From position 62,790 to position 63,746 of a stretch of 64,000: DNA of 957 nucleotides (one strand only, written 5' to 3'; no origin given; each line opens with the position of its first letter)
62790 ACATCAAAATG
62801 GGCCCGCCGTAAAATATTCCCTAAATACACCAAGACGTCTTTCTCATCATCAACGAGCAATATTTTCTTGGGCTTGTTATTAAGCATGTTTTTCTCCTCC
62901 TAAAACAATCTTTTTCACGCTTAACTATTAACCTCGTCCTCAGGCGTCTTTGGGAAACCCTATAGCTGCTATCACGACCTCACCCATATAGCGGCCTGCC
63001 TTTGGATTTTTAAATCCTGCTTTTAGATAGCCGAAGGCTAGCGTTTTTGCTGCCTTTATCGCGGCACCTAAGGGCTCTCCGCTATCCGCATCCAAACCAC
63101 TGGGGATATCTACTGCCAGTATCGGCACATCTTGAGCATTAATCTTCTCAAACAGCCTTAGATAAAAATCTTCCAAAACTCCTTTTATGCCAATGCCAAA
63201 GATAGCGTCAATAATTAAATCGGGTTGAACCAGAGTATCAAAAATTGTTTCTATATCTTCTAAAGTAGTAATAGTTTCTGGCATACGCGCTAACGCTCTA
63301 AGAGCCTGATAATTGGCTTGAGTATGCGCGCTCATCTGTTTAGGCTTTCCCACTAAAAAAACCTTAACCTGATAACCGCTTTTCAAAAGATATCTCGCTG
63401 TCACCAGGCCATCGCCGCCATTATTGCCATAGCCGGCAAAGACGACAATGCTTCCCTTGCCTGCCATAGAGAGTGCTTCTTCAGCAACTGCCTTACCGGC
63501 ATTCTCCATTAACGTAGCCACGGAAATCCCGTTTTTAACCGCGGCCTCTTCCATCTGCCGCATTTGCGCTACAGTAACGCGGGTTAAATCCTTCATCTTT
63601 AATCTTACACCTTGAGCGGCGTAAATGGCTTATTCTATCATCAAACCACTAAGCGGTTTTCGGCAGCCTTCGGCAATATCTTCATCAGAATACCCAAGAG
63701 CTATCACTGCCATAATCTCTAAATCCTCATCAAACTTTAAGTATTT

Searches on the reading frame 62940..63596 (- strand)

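Call 62: search_protein_families(library=pfam, proteins=[window:62940-63596:-], max_evalue=0.0001)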
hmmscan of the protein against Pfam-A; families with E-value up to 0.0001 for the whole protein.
window:62940-63596:- (218 aa): 1 family
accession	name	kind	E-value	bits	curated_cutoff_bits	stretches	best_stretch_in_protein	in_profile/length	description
PF03853.21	YjeF_N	-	3.1e-46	157.9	24.9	1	27-194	2-169/169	YjeF-related protein N-terminus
